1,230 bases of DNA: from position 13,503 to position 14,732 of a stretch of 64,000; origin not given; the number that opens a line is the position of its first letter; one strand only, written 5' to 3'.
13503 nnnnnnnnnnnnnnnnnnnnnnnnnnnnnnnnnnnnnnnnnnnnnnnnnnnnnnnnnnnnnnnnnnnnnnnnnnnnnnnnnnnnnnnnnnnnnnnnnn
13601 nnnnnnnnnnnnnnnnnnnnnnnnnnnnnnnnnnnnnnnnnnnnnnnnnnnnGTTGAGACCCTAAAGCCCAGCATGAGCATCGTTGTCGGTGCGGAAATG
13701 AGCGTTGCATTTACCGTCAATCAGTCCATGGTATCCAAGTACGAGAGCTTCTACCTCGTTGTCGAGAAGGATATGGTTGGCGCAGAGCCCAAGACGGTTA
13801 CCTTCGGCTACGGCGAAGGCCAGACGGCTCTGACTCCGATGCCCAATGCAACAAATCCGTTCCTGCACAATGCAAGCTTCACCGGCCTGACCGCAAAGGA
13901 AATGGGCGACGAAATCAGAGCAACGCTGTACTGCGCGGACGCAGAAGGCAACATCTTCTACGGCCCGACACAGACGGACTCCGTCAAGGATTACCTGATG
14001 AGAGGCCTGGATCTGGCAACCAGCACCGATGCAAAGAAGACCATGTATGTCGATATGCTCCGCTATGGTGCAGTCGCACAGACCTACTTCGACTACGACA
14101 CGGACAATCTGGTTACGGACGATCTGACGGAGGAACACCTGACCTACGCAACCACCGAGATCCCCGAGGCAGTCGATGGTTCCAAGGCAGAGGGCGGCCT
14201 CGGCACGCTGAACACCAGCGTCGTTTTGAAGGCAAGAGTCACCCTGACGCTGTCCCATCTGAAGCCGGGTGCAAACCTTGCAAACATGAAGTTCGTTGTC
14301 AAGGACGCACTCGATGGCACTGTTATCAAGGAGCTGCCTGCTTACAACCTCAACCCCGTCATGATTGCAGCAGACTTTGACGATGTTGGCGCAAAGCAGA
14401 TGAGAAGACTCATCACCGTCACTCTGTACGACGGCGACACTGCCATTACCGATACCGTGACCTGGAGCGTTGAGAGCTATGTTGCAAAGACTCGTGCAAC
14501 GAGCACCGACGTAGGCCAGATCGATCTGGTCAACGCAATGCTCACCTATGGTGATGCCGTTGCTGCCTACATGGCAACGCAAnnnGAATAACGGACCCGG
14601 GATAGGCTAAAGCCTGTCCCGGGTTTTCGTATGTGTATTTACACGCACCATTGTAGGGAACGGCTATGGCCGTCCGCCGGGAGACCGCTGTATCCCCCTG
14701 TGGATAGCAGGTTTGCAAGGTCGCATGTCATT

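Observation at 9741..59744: Candidate undescribed surface-display system: seven giant secreted enzymes/adhesins share one ~300-aa C-terminal module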

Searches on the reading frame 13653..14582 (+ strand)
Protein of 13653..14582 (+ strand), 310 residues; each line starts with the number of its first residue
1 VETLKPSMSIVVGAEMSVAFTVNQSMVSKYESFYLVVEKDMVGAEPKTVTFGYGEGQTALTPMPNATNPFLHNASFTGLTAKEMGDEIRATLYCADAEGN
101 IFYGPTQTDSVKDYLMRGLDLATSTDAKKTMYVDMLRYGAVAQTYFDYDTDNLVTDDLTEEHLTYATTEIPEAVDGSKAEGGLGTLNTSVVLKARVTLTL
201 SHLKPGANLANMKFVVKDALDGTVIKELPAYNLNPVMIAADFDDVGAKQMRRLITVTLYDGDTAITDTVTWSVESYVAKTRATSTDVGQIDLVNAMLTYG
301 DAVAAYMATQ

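Call 8: search_protein_families(library=ncbifam, proteins=[window:13653-14582:+], max_evalue=1)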
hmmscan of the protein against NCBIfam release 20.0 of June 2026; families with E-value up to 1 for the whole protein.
window:13653-14582:+ (310 aa): 0 families

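Call 9: search_protein_families(library=pfam, proteins=[window:13653-14582:+], max_evalue=10)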
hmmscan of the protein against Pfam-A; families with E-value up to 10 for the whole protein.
window:13653-14582:+ (310 aa): 0 families

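Call 10: search_solved_structures(query=A1, max_evalue=10)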
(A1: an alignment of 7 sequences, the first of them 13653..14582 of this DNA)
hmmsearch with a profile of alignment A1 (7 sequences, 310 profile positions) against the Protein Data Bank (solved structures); distinct sequences matched with E-value up to 10: 8.
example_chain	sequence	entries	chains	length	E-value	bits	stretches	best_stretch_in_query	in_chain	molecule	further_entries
4qfq_A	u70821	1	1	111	0.079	15.2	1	84-134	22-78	DNA polymerase III, alpha subunit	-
4lx3_A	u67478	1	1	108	0.08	15.2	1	84-134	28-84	DNA polymerase III, alpha subunit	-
2keq_A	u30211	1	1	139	0.11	14.8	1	84-135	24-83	DNA polymerase III alpha subunit, Nucleic acid binding OB-fold tRNA/helicase-type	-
4kl5_A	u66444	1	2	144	0.11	14.7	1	84-135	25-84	DNA polymerase III, alpha subunit, Nucleic acid binding, OB-fold, tRNA/helicase-type chime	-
5ol6_A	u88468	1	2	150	0.13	14.6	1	84-134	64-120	Nucleic acid binding, OB-fold, tRNA/helicase-type,DNA-directed DNA polymerase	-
5ol7_A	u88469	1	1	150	0.13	14.5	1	84-134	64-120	DNA-directed DNA polymerase,DNA-directed DNA polymerase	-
4yjw_A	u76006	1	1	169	0.14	14.4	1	19-71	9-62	DUF3829 family protein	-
4kl6_A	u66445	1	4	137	1.7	10.9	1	84-131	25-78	DNA-directed DNA polymerase,Nucleic acid binding, OB-fold, tRNA/helicase-type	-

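Call 11: find_homologous_proteins(query=A1, max_evalue=0.001)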
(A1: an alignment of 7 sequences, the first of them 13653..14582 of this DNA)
Query A1 (7 sequences) (310 aa, profile of the alignment): 52 proteins with E <= 0.001 among 8000 candidates.
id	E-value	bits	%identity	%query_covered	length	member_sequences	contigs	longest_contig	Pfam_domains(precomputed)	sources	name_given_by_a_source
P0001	6.6e-106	372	92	63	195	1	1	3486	-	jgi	-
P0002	4.5e-95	336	46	99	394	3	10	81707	PF13306.13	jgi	-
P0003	8.7e-94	332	48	97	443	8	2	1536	-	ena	-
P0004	5.2e-93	330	48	97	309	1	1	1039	-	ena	-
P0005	4.4e-90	320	45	99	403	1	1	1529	-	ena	-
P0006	1.2e-89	319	46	91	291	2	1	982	-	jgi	-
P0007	2.0e-89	318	48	94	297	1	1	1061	-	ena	-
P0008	1.8e-88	315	48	98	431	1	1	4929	-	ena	-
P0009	2.0e-88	315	47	95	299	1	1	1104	-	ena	-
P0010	2.2e-87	311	47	95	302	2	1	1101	-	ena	-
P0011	3.9e-87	310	43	97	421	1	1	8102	-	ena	-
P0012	3.5e-86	307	45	99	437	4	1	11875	-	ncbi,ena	-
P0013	8.9e-86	306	48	94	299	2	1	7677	-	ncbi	-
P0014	1.2e-81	292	45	91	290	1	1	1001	-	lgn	-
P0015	1.0e-76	276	39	99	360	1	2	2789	-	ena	-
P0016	7.4e-75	270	49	79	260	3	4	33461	-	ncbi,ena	-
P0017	1.2e-74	269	51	74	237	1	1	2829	-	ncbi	-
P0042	3.5e-16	77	27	96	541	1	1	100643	PF02018.24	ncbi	-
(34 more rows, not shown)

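Call 20: search_protein_representatives(alignment_id=A1)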
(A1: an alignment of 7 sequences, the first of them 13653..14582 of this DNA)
Query: 7 sequences, 310 profile positions. Proteins with E-value up to 0.001 (for the whole library): 4911; up to 1e-10: 2391; up to 1e-30: 167. The best 150 are listed.
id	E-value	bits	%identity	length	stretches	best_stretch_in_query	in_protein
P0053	7.0e-180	613.2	-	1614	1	1-310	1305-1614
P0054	1.9e-179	611.8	-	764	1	1-310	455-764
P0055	5.0e-179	610.4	-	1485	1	1-310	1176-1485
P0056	2.2e-178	608.3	-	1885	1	1-310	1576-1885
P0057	2.7e-178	608.0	-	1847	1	1-310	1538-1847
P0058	1.1e-172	589.6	-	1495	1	1-310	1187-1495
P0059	4.9e-169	577.6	-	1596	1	1-310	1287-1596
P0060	2.7e-168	575.2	-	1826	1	3-310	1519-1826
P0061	1.1e-153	527.2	-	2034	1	1-309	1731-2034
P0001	2.1e-106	371.9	-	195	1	116-310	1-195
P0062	1.3e-102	359.5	-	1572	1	3-309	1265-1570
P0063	3.4e-101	354.8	-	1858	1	4-309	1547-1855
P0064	9.1e-101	353.4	-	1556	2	3-309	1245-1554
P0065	6.6e-99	347.3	-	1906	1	2-308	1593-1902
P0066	2.2e-98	345.5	-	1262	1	2-309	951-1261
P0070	7.0e-96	337.3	-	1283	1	2-309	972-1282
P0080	2.4e-92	325.8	-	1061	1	2-309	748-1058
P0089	1.8e-89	316.3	-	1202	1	3-308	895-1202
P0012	1.1e-86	307.1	-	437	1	2-308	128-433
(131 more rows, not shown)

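Call 21: predict_structure(alignment_id=A2)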
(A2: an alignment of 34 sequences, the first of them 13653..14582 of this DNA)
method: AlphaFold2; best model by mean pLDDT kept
length: 310 residues; sequences in the alignment: 34
mean_pLDDT: 95.2   pTM: 0.88
mean pLDDT of the five models: 95.2, 95.1, 94.4, 93.5, 91.9
residues with pLDDT >= 90: 282; 70-90: 28; 50-70: 0; < 50: 0
segments of 3 or more residues with pLDDT < 50: none
pLDDT, mean of each block of 10 residues (from residue 1): 95 87 96 97 96 96 85 94 97 98 98 97 97 97 97 98 97 96 91 88 95 97 97 96 90 97 97 96 97 96 94
secondary structure, 60 per line:
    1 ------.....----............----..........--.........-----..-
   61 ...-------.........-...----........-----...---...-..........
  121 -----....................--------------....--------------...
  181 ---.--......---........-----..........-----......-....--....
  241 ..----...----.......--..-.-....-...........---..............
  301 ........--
elements in order: E7-11 E16-23 H24-27 E32-41 E44-52 E61-63 E71-79 E88-95 E101-103 E107-109 H111-120 H126-145 H160-163 E178-180 E187-192 E196-203 E212-218 E224-229 E231-234 E237-242 E254-260 E268-271 H273-283 H287-308

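Call 23: fold_search(model_id=the predicted structure, library=pdb)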
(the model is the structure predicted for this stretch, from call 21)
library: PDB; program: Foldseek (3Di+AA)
matches with E <= 10: 1930; with E <= 0.001: 175
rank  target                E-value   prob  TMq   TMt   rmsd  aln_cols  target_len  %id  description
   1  8vs7_L                1.5e-05  1.00  0.20  0.27  16.7       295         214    9  Crystal structure of ADI-19425 Fab in complex with anti-idiotypic 2C1 Fab (released 2024-09-18)
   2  6wno_F                1.7e-05  1.00  0.21  0.28  17.2       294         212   10  Plasmodium vivax reticulocyte binding protein 2b (PvRBP2b) bound to human monoclonal antibody 243244 (released 2021-01-27)
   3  6q1j_L                2.0e-05  1.00  0.21  0.28  16.8       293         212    9  Antibody H2227 from the human antibody lineage 652 (released 2019-12-18)
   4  7jxe_L                2.2e-05  1.00  0.20  0.27  17.1       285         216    9  Mapping neutralizing and immunodominant sites on the SARS-CoV-2 spike receptor-binding domain by structure-guided high (released 2020-10-14)
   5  6q0e_L                2.4e-05  1.00  0.19  0.26  16.3       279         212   10  Inferred precursor (UCA) of the human antibody lineage 652 in complex with influenza hemagglutinin head domain of A/Be (released 2019-12-18)
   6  7yi6_B                2.9e-05  1.00  0.20  0.28  17.4       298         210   10  bnAb 3D1 in complex with 6-mer HR1 peptide from HCoV-229E S protein (released 2023-08-30)
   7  7wc0_L                2.9e-05  0.99  0.19  0.25  16.9       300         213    9  Crystal structure of Fab region of TAU-2212 neutralizing SARS-CoV-2 (released 2022-08-10)
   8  4g6f_D                3.3e-05  1.00  0.20  0.28  16.5       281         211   10  Crystal Structure of 10E8 Fab in Complex with an HIV-1 gp41 Peptide (released 2012-09-26)
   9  2ykl_L                3.3e-05  1.00  0.20  0.29  17.0       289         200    8  Structure of human anti-nicotine Fab fragment in complex with nicotine-11-yl-methyl-(4-ethylamino-4-oxo)-butanoate (released 2011-11-16)
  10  8gb5_E                3.9e-05  1.00  0.23  0.31  17.8       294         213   10  Crystal structure of SARS-CoV-2 receptor binding domain in complex with neutralizing antibody 25F9 (released 2023-05-24)
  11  6yax_LLL              3.9e-05  1.00  0.21  0.29  17.6       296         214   10  Crystal structure of CD32b (Fc Gamma Receptor IIb) in complex with Human IgG1 Fab fragment (5C05) (released 2021-10-06)
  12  5w6g_L                3.9e-05  1.00  0.21  0.28  17.6       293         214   10  Human antibody 6649 in complex with influenza hemagglutinin H1 Solomon Islands (released 2017-12-20)
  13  7r8u_LLL              4.3e-05  1.00  0.20  0.27  17.4       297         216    9  LOX-1 - Structural and Functional Studies of a Receptor Implicated in Atherosclerosis (released 2022-06-01)
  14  6meg_L                4.3e-05  1.00  0.21  0.28  17.1       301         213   10  Crystal structure of human monoclonal antibody HEPC46 (released 2018-11-21)
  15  9dsk_L                4.3e-05  0.99  0.20  0.26  17.0       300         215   11  Crystal structure of the cow antibody 115 (released 2026-04-08)
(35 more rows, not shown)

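Call 24: find_related_loci(query=A2, collection=genome_contigs, flank=10000)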
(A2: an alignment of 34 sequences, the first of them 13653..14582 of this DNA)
Query A2 (310 aa) in genome_contigs; peptide patterns used: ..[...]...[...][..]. (x = any residue, [..] = any of these).
577 stretches matched a pattern (row limit reached: there are more); 457 encode a relative of the query (tblastn E <= 1e-3); the best 80 are kept; 76 distinct loci.
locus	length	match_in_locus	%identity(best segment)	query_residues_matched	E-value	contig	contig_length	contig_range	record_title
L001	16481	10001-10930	50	2-307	9e-86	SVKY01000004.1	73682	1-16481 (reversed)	MAG: Oscillospiraceae bacterium isolate SIG473 NODE_1835_length_73682_cov_2.971858, whole genome shotgun sequence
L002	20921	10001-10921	48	4-307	3e-83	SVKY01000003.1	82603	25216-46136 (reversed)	MAG: Oscillospiraceae bacterium isolate SIG473 NODE_1513_length_82603_cov_3.189546, whole genome shotgun sequence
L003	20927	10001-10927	46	2-307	3e-82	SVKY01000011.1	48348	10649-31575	MAG: Oscillospiraceae bacterium isolate SIG473 NODE_3685_length_48348_cov_3.127828, whole genome shotgun sequence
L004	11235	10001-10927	47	2-307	2e-81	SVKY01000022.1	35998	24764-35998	MAG: Oscillospiraceae bacterium isolate SIG473 NODE_5839_length_35998_cov_3.612277, whole genome shotgun sequence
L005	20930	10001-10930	47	3-309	2e-81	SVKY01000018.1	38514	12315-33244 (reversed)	MAG: Oscillospiraceae bacterium isolate SIG473 NODE_5305_length_38514_cov_3.099773, whole genome shotgun sequence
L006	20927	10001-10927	46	2-307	3e-81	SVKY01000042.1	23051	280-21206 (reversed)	MAG: Oscillospiraceae bacterium isolate SIG473 NODE_10885_length_23051_cov_3.295324, whole genome shotgun sequence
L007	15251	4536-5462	46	2-307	5e-81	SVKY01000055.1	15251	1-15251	MAG: Oscillospiraceae bacterium isolate SIG473 NODE_18370_length_15251_cov_3.190558, whole genome shotgun sequence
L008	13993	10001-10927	46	2-307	6e-81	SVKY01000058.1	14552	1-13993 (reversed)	MAG: Oscillospiraceae bacterium isolate SIG473 NODE_19439_length_14552_cov_3.312374, whole genome shotgun sequence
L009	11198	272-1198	46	2-307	5e-81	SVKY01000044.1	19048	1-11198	MAG: Oscillospiraceae bacterium isolate SIG473 NODE_13813_length_19048_cov_3.750277, whole genome shotgun sequence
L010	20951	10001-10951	46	2-307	1e-80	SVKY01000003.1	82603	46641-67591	MAG: Oscillospiraceae bacterium isolate SIG473 NODE_1513_length_82603_cov_3.189546, whole genome shotgun sequence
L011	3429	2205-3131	46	2-307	4e-81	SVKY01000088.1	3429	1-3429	MAG: Oscillospiraceae bacterium isolate SIG473 NODE_132387_length_3429_cov_3.920957, whole genome shotgun sequence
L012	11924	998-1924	45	2-307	1e-79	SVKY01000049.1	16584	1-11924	MAG: Oscillospiraceae bacterium isolate SIG473 NODE_16499_length_16584_cov_2.864860, whole genome shotgun sequence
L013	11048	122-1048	45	2-307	1e-79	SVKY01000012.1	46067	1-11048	MAG: Oscillospiraceae bacterium isolate SIG473 NODE_4000_length_46067_cov_3.339399, whole genome shotgun sequence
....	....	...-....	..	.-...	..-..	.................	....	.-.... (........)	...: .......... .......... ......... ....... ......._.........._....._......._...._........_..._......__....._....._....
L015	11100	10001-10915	46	8-308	4e-79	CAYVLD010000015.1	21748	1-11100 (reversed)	MAG TPA_asm: uncultured Oscillospiraceae bacterium isolate SRP315200_co1_809 genome assembly, contig: NODE_4203_length_2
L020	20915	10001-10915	44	2-307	9e-77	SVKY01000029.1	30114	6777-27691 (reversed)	MAG: Oscillospiraceae bacterium isolate SIG473 NODE_7537_length_30114_cov_3.429986, whole genome shotgun sequence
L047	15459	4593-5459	33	9-301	6e-37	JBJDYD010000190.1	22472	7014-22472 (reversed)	MAG: Faecousia sp. isolate PUUB50_bin.023 NODE_890_length_22472_cov_14.545880, whole genome shotgun sequence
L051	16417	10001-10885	36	9-307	2e-36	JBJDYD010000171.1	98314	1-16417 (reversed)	MAG: Faecousia sp. isolate PUUB50_bin.023 NODE_65_length_98314_cov_16.114188, whole genome shotgun sequence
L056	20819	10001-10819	36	9-285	3e-30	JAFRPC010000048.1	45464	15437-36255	MAG: Oscillospiraceae bacterium isolate RGIG2672 Goat_Omasum-2__c874, whole genome shotgun sequence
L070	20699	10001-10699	32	75-300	1e-23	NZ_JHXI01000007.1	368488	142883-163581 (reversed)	Ruminococcus flavefaciens ND2009 T488DRAFT_scaffold00004.4_C, whole genome shotgun sequence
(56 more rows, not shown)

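Call 27: search_protein_families(library=pfam, proteins=[L070:6413-10726:+, L070:1952-5515:+, L070:11332-12801:+, L070:12785-13516:+, L070:65-1873:+], max_evalue=0.001)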
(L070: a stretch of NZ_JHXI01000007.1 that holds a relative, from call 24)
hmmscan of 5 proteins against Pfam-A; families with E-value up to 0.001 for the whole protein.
L070:6413-10726:+ (1437 aa): 5 families
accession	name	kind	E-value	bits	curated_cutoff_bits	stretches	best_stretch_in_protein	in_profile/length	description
PF13306.12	LRR_5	-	1.1e-53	181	27.7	5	180-280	22-114/127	BspA type Leucine rich repeat region (6 copies)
PF03382.20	DUF285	-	1.5e-45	154.2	25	2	900-1012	4-113/120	Mycoplasma protein of unknown function, DUF285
PF13855.12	LRR_8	-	1.3e-10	41.3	27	0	978-1019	19-58/61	Leucine rich repeat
PF23952.1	LRR_EndoS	-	0.00013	22.6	27.9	0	997-1069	42-113/116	Endo-beta-N-acetylglucosaminidase EndoS LRR domain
PF12799.13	LRR_4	-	0.00036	21.1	27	0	985-1020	2-33/44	Leucine Rich repeats (2 copies)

L070:1952-5515:+ (1187 aa): 2 families
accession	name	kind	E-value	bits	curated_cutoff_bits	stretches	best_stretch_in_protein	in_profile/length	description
PF03382.20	DUF285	-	2.4e-58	195.5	25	4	308-424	2-114/120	Mycoplasma protein of unknown function, DUF285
PF13855.12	LRR_8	-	0.00035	20.7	27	0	755-795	20-58/61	Leucine rich repeat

L070:11332-12801:+ (489 aa): 2 families
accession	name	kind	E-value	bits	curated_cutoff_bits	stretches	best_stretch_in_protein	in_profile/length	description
PF04055.27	Radical_SAM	-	3.7e-16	60.2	29.5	1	157-299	3-144/166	Radical SAM superfamily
PF13353.11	Fer4_12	-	1.3e-07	32.4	22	1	155-264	10-116/137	4Fe-4S single cluster domain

L070:12785-13516:+ (243 aa): 0 families

L070:65-1873:+ (602 aa): 2 families
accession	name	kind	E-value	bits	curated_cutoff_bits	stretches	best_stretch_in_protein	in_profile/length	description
PF03382.20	DUF285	-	2.2e-48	163.4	25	3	11-125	2-112/120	Mycoplasma protein of unknown function, DUF285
PF12799.13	LRR_4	-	8e-05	23.2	27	0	99-134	2-33/44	Leucine Rich repeats (2 copies)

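Call 31: fold_search(model_id=the predicted structure, library=viral)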
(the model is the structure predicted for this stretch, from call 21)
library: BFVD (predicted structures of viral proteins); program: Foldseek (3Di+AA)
matches with E <= 10: 1302; with E <= 0.001: 10
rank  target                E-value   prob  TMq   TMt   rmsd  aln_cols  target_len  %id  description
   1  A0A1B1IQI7            3.6e-05  0.99  0.22  0.17  18.3       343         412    9  (no name in the UniProt tables at hand)
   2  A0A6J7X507            1.8e-04  0.92  0.20  0.10  33.8       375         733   10  Uncharacterized protein [uncultured Caudovirales phage]
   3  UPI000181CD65         2.8e-04  0.63  0.19  0.19  23.3       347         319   11  (no name look-up for this kind of identifier)
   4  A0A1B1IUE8            4.1e-04  0.99  0.22  0.30  14.9       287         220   10  (no name in the UniProt tables at hand)
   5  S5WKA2                6.7e-04  0.99  0.22  0.15  17.2       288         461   11  Uncharacterized protein [Pseudomonas phage PaBG]
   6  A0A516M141            7.1e-04  0.82  0.18  0.18  19.3       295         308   10  (no name in the UniProt tables at hand)
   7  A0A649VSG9            8.4e-04  0.41  0.15  0.07  20.0       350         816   11  Minor tail protein [Microbacterium phage Jayden]
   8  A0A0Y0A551            8.9e-04  0.90  0.19  0.14  25.3       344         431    7  Envelope glycoprotein C [Macropodid alphaherpesvirus 1]
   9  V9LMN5                9.9e-04  0.94  0.22  0.20  20.8       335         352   10  Membrane glycoprotein UL119 [Human cytomegalovirus]
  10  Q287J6                9.9e-04  0.41  0.14  0.07  19.1       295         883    9  VEF-2 [Agrotis segetum nuclear polyhedrosis virus]
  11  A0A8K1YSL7            1.1e-03  0.69  0.22  0.14  23.5       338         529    8  Tail fiber protein (Fragment) [Klebsiella phage vB_Kpn-VAC111]
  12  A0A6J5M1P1            1.1e-03  0.60  0.17  0.13  18.6       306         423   10  Uncharacterized protein (Fragment) [uncultured Caudovirales phage]
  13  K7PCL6                1.2e-03  0.96  0.23  0.14  15.4       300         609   11  Protein ORF129A [Cyprinid herpesvirus 1]
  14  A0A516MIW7            1.2e-03  1.00  0.26  0.36   9.9       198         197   13  (no name in the UniProt tables at hand)
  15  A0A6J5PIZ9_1          1.4e-03  0.96  0.22  0.09  16.1       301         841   10  Tip attachment protein J [uncultured Caudovirales phage]
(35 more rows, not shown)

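Call 37: search_protein_families(library=pfam, alignment_id=A3, max_evalue=0.00001)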
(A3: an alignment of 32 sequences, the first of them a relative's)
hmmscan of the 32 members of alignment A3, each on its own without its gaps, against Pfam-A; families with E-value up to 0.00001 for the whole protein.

A. member 1, P0056 (1885 aa): 0 families

B. families by the number of members that match (of 32 scanned): 22 families
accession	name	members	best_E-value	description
PF13306.12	LRR_5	5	1.7e-184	BspA type Leucine rich repeat region (6 copies)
PF13855.12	LRR_8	4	2e-28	Leucine rich repeat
PF13200.12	DUF4015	3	2e-07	Putative glycosyl hydrolase domain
PF09479.16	Flg_new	2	8.4e-13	Listeria-Bacteroides repeat domain (List_Bact_rpt)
PF01336.31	tRNA_anti-codon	2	1.5e-08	OB-fold nucleic acid binding domain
PF07745.19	Glyco_hydro_53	1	6.5e-111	Glycosyl hydrolase family 53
PF16227.11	DUF4886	1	2.1e-56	Domain of unknown function (DUF4886)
PF09992.14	NAGPA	1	8e-36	Phosphodiester glycosidase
PF02872.23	5_nucleotid_C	1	8.7e-28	5'-nucleotidase, C-terminal domain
PF18560.7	Lectin_like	1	1.1e-23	Lectin like domain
PF04231.19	Endonuclease_1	1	9.3e-22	Endonuclease I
PF00112.29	Peptidase_C1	1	3.5e-15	Papain family cysteine protease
PF00188.32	CAP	1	3.8e-12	Cysteine-rich secretory protein family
PF03372.29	Exo_endo_phos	1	6.6e-12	Endonuclease/Exonuclease/phosphatase family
PF00149.33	Metallophos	1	6.7e-12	Calcineurin-like phosphoesterase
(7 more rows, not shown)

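Call 40: list_cluster_members(proteins=[P0042, P0012, P0016, P0013, P0017, P0053, P0063, P0070, P0080, P0089])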
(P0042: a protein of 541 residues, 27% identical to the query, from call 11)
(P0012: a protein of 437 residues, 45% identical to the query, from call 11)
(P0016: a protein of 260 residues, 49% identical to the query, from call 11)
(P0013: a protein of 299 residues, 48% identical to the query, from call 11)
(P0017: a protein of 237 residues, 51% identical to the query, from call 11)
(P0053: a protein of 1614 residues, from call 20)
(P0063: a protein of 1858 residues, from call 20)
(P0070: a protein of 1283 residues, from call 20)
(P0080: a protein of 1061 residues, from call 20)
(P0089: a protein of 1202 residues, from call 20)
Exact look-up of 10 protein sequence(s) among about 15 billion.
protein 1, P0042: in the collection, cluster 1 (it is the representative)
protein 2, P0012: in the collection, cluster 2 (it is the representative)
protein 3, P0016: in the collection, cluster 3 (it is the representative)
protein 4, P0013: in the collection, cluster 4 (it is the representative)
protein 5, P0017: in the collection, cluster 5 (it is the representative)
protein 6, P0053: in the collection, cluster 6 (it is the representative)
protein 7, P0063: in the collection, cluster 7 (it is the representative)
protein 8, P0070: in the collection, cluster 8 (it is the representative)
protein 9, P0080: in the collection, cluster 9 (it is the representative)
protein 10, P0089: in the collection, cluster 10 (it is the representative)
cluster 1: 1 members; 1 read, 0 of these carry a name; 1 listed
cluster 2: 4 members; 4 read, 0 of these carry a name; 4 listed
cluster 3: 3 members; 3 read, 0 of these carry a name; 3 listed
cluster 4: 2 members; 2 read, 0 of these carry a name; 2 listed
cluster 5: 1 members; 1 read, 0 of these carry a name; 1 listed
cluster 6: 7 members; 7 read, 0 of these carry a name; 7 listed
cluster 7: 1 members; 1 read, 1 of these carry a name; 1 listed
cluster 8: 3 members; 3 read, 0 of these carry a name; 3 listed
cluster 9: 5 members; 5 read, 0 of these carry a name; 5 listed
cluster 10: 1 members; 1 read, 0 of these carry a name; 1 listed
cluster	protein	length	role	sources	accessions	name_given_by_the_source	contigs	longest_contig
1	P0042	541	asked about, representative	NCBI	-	-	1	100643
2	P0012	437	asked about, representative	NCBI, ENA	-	-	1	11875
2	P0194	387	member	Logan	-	-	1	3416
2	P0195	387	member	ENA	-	-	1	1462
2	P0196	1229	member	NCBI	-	-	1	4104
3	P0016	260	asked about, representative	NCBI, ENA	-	-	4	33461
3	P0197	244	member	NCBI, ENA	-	-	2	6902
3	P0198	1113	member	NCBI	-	-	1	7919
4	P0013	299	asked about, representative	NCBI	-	-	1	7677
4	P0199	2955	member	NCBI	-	-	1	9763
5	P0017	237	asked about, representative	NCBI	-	-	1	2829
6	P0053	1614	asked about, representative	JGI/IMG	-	-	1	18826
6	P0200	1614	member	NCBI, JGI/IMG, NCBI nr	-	-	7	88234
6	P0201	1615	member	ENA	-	-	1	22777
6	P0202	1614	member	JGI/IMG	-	-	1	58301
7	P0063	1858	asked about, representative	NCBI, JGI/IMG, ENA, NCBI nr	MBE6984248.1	MAG: hypothetical protein E7434_01300 [Ruminococcaceae bacterium] | hypothetical protein [Oscillospiraceae bacterium]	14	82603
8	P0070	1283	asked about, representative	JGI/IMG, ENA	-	-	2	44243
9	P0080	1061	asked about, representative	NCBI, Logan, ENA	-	-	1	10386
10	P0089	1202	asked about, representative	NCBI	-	-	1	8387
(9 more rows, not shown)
